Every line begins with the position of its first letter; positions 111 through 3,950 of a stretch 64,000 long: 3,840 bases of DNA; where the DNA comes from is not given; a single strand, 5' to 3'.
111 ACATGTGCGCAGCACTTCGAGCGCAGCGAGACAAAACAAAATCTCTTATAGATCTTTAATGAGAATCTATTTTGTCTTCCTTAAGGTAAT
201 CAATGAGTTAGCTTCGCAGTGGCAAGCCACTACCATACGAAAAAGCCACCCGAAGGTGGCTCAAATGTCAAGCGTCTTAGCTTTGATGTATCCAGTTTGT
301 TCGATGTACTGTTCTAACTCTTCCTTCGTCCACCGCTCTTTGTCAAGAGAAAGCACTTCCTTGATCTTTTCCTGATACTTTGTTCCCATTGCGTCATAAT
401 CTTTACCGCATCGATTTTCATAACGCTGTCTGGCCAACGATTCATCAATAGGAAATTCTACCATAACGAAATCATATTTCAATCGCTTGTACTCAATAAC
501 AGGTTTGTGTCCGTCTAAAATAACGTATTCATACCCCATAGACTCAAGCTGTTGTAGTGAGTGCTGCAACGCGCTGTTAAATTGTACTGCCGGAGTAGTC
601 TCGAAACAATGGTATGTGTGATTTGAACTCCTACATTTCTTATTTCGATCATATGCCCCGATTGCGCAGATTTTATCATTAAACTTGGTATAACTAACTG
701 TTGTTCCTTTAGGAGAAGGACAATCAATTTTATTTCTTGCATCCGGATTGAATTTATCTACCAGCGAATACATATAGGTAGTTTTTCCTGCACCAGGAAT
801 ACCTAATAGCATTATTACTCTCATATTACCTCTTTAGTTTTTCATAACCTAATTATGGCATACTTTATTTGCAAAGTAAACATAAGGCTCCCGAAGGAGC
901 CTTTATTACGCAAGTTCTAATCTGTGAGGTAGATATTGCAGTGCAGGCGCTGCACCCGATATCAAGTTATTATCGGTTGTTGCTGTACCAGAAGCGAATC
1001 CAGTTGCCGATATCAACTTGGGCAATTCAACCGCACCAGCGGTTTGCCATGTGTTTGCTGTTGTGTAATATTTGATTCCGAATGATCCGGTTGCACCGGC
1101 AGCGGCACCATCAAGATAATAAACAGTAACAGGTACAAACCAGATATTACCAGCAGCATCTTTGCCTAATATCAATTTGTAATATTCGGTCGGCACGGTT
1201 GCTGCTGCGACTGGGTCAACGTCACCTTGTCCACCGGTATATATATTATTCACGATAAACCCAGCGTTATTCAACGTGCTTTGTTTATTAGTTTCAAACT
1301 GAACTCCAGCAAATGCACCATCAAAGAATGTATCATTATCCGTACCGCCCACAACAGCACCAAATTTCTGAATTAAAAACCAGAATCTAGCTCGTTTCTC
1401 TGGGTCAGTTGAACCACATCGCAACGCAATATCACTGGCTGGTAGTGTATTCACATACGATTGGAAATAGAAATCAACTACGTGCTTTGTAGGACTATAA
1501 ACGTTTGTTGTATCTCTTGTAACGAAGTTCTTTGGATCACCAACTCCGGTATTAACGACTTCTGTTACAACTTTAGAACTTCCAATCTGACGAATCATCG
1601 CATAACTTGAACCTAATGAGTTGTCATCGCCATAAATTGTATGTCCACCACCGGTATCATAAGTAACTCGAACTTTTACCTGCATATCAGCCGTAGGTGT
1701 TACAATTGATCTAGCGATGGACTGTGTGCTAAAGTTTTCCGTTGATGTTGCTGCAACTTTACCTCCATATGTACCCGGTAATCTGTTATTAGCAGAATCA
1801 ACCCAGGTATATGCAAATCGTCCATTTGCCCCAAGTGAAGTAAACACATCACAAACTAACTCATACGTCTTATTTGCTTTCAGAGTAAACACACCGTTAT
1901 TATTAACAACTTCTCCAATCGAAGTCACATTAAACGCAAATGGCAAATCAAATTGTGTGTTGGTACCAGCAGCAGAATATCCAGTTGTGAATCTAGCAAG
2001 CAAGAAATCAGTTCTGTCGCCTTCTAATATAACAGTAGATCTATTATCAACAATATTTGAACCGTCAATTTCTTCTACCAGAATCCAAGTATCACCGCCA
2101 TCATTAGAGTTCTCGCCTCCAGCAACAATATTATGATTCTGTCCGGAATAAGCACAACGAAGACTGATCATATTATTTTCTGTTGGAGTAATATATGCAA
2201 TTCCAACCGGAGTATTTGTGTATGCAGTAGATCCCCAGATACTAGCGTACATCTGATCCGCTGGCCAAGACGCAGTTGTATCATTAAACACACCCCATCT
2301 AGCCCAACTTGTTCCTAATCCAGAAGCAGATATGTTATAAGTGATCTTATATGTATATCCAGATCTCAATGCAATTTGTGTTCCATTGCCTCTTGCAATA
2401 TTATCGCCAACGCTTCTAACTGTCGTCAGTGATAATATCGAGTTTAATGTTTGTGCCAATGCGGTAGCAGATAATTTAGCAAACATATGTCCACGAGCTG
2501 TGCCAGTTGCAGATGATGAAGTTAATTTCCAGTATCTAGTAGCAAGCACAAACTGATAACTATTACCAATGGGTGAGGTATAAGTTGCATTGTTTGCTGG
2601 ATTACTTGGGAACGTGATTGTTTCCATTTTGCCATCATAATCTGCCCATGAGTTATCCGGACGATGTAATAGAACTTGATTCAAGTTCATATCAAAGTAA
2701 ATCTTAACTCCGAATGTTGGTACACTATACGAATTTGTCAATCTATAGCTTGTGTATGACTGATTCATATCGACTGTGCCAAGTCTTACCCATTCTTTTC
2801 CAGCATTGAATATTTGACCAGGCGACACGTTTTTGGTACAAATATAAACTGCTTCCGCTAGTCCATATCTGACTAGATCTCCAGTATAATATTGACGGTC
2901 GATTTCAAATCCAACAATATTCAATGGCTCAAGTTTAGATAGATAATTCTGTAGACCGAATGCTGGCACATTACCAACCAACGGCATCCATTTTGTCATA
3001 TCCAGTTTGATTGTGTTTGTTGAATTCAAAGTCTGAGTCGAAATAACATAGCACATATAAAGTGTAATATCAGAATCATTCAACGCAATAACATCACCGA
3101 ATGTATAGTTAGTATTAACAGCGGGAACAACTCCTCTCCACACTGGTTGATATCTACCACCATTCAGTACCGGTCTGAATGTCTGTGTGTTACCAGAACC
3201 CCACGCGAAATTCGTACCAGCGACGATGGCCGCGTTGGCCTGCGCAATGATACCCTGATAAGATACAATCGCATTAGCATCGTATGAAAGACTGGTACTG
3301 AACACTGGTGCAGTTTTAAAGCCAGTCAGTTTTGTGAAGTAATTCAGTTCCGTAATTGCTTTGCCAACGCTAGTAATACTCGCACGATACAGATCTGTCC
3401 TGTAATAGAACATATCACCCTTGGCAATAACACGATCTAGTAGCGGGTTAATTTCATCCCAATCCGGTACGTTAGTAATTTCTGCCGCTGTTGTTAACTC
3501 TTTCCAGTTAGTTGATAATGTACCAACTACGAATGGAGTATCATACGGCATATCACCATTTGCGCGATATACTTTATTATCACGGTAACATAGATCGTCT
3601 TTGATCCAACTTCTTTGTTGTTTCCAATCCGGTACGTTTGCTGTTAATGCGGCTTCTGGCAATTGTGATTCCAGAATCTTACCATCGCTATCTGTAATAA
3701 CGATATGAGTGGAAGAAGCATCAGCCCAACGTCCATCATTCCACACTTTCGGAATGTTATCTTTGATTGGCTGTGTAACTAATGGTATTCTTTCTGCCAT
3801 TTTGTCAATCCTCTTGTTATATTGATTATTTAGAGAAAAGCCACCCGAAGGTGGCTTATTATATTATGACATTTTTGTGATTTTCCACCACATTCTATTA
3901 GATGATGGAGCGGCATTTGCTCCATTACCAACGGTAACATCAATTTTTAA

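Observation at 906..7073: Two adjacent large fiber genes (964 and 1069 aa) share a conserved ~115-aa N-terminal domain but have unrelated distal regions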

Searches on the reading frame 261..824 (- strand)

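Call 7: search_protein_families(library=pfam, proteins=[window:261-824:-], max_evalue=1)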
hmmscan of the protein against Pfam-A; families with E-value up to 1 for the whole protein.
window:261-824:- (187 aa): 18 families
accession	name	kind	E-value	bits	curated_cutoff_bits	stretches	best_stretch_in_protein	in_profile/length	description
PF13671.12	AAA_33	-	0.00034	21.4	27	1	3-24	1-22/143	AAA domain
PF13401.12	AAA_22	-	0.00097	19.9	27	1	2-76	6-65/130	AAA domain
PF18751.7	Ploopntkinase3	-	0.0033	17.4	27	1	2-37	4-40/187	P-loop Nucleotide Kinase3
PF19993.5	DO-GTPase2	-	0.0065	16.6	27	1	2-27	1-26/226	Double-GTPase 2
PF24883.2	NPHP3_N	-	0.0067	17.1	24.8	1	3-30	24-51/164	Nephrocystin 3, N-terminal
PF13207.12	AAA_17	-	0.016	15.9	27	1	7-26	1-20/136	AAA domain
PF13173.12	AAA_14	-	0.021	15.3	27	1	2-42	3-44/129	AAA domain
PF00448.28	SRP54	-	0.025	14.7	22.7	1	2-26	2-26/196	SRP54-type protein, GTPase domain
PF20720.3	nSTAND3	-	0.031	14.4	27.2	1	2-26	18-42/155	Novel STAND NTPase 3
PF00406.28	ADK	-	0.044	14.4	26.8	0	6-26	1-21/151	Adenylate kinase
PF19975.5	DO-GTPase1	-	0.044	13.5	27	1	5-37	1-32/271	Double-GTPase 1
PF00005.33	ABC_tran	-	0.055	14.5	25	1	3-36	13-45/137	ABC transporter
PF13238.12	AAA_18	-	0.055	14.4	29.4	1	4-41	1-25/128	AAA domain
PF13358.12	DDE_3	-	0.075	13.3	28.6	1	25-107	10-89/146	DDE superfamily endonuclease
PF01443.25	Viral_helicase1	-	0.096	12.9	21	1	5-27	2-27/228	Viral superfamily 1 RNA helicase core domain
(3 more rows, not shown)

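Call 8: search_protein_families(library=phrogs, proteins=[window:261-824:-], max_evalue=0.01)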
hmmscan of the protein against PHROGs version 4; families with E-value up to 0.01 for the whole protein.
window:261-824:- (187 aa): 2 families
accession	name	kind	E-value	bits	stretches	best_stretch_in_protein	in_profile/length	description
phrog_28556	-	DNA, RNA and nucleotide metabolism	3.4e-134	445.6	1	1-187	1-187/187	clamp loader of DNA polymerase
phrog_2071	-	other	0.0048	17.7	0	3-27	18-39/282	ATPase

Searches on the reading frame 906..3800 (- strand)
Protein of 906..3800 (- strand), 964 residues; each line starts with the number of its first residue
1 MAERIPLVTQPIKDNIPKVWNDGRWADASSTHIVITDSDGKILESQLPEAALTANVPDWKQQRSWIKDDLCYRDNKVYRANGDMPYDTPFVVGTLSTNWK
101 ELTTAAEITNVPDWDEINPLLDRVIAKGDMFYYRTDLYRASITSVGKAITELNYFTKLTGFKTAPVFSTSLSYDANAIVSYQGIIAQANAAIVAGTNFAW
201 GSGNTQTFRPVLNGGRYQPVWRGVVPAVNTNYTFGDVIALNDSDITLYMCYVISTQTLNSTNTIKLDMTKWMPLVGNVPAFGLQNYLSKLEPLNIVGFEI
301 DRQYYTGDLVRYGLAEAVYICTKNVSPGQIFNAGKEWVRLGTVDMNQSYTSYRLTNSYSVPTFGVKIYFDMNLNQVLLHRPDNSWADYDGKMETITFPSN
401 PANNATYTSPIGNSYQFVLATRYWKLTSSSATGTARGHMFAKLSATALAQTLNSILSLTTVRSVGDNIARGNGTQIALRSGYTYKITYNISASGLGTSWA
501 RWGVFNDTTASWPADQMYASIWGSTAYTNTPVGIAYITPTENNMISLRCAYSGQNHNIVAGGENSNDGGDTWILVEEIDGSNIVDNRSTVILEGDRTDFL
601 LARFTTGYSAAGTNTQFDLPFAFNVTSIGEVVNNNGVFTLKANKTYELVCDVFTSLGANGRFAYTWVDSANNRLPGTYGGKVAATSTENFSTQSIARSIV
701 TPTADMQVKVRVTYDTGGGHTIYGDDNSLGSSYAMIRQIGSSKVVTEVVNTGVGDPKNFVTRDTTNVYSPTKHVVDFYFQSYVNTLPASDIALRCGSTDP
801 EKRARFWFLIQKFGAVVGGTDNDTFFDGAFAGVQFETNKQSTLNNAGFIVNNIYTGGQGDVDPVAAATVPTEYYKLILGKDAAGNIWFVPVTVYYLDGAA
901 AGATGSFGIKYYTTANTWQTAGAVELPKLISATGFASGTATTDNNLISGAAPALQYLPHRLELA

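Call 7: search_protein_families(library=pfam, proteins=[window:906-3800:-], max_evalue=1)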
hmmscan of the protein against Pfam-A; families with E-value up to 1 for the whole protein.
window:906-3800:- (964 aa): 0 families

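Call 8: search_protein_families(library=phrogs, proteins=[window:906-3800:-], max_evalue=0.01)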
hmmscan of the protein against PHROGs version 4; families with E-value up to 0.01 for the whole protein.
window:906-3800:- (964 aa): 1 family
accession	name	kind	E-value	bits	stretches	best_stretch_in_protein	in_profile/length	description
phrog_12269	-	unknown function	1.8e-09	38.3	1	609-717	219-326/495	-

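Call 14: search_dna_similar(query=window:906-3800:-, collection=phages, mode=protein, max_rows=40, max_evalue=0.001)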
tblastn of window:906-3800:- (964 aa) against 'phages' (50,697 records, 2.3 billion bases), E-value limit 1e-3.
Records with a match: 10; places in all: 13; records where one place covers at least 80% of the query: 4.
Best place of each record, by identity: >=99% 2; <60% 8.
By first word of the organism name: Aeromonas 6; Vibrio 4.
By host as written in the record: Vibrio mediterranei 4; Aeromonas hydrophila 2; Aeromonas salmonicida 2; Aeromonas hydrophila BIOTECH 10089 1; - 1.
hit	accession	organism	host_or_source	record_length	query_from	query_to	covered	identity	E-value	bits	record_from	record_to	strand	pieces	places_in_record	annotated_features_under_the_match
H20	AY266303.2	Aeromonas phage Aeh1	Aeromonas hydrophila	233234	1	964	100%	100.0%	0e+0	1944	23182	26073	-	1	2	hypothetical protein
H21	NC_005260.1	Aeromonas phage Aeh1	Aeromonas hydrophila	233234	1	964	100%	100.0%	0e+0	1944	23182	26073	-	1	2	hypothetical protein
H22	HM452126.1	Aeromonas phage phiAS5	Aeromonas salmonicida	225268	13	964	99%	52.9%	8e-152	958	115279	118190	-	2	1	hypothetical protein (x4)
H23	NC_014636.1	Aeromonas phage phiAS5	Aeromonas salmonicida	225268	13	964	99%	52.9%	8e-152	958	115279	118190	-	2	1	hypothetical protein (x4)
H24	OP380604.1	Aeromonas phage avDM12-TAAL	Aeromonas hydrophila BIOTECH 10089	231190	1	312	32%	37.4%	2e-53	210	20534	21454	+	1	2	hypothetical protein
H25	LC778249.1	Aeromonas phage phiWae14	urban sewage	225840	1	100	10%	47.0%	2e-20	103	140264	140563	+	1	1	hypothetical protein (x2)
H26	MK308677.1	Vibrio phage vB_VmeM-Yong MS32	Vibrio mediterranei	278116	61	195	14%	28.7%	2e-5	55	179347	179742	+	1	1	hypothetical protein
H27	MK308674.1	Vibrio phage vB_VmeM-Yong XC31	Vibrio mediterranei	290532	61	195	14%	28.7%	2e-5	55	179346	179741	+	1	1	hypothetical protein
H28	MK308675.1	Vibrio phage vB_VmeM-Yong XC32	Vibrio mediterranei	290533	61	195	14%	28.7%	2e-5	55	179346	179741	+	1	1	hypothetical protein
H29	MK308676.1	Vibrio phage vB_VmeM-Yong MS31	Vibrio mediterranei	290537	61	195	14%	28.7%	2e-5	55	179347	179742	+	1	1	hypothetical protein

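Call 15: get_annotated_region(hit=H23, flank=9000)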
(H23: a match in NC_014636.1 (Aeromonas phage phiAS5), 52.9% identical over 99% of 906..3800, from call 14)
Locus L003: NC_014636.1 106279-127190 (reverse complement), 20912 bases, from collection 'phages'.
description: Aeromonas phage phiAS5, complete genome.
organism: Aeromonas phage phiAS5 (NCBI taxid 879630)
taxonomy: Viruses; Duplodnaviria; Heunggongvirae; Uroviricota; Caudoviricetes; Straboviridae; Chrysonvirus; Chrysonvirus as5
host: Aeromonas salmonicida; source: river; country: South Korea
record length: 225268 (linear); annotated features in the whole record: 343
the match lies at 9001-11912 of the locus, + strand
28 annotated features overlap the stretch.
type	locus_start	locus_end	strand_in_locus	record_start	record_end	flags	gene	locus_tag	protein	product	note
CDS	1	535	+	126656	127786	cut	-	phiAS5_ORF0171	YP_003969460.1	ribonucleoside diphosphate reductase small subunit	-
CDS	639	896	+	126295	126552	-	-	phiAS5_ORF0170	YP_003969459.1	hypothetical protein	-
CDS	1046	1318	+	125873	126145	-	-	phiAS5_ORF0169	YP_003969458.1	hypothetical protein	-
CDS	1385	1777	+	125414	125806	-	-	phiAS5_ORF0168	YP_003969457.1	hypothetical protein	-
CDS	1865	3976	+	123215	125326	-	-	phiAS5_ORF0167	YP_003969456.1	NrdD-like anaerobic ribonucleotide reductase large subunit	-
CDS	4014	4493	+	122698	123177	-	-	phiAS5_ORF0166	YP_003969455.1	anaerobic ribonucleotide reductase small subunit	-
CDS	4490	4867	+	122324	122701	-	-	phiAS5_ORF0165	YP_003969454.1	hypothetical protein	-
CDS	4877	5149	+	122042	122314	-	-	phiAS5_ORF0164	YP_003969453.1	NrdC thioredoxin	-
CDS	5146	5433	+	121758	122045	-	-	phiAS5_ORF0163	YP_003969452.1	NrdH glutaredoxin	-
CDS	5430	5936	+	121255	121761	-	-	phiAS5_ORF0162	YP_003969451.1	hypothetical protein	-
CDS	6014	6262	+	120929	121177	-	-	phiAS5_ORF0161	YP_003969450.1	hypothetical protein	-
CDS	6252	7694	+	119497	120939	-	-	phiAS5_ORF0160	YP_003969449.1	hypothetical protein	-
CDS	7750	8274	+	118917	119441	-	-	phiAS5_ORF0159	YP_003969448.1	late sigma transcription factor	-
CDS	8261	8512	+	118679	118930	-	-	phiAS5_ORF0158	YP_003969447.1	hypothetical protein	-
CDS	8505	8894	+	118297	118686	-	-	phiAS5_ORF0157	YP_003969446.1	hypothetical protein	-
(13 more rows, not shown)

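Call 31: search_solved_structures(query=window:906-3800:-, max_evalue=10, show_alignments=2)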
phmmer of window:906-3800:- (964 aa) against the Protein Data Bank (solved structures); distinct sequences matched with E-value up to 10: 3.
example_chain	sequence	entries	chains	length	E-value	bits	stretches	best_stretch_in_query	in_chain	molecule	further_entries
8um6_A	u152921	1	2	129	0.31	12.2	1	27-95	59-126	Uncharacterized protein YcnI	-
7me6_A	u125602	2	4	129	0.48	11.6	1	27-95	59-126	Uncharacterized protein YcnI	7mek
9vvn_A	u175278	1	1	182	1.2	10.2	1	138-212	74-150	VTP-4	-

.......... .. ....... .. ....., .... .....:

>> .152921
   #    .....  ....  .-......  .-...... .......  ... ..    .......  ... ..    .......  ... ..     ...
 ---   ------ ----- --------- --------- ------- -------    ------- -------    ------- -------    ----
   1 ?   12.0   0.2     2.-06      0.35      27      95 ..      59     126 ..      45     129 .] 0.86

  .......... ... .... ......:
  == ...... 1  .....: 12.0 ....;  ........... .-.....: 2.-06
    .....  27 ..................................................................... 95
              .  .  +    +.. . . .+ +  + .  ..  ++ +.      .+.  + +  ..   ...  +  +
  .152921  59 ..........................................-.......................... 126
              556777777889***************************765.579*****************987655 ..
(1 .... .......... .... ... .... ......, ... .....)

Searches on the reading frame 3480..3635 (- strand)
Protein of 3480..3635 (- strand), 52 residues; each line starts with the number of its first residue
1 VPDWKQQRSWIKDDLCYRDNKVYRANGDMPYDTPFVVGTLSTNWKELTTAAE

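Call 24: search_protein_families(library=pfam, proteins=[window:3480-3635:-], max_evalue=10)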
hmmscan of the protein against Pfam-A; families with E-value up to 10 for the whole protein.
seq(52 aa): 0 families
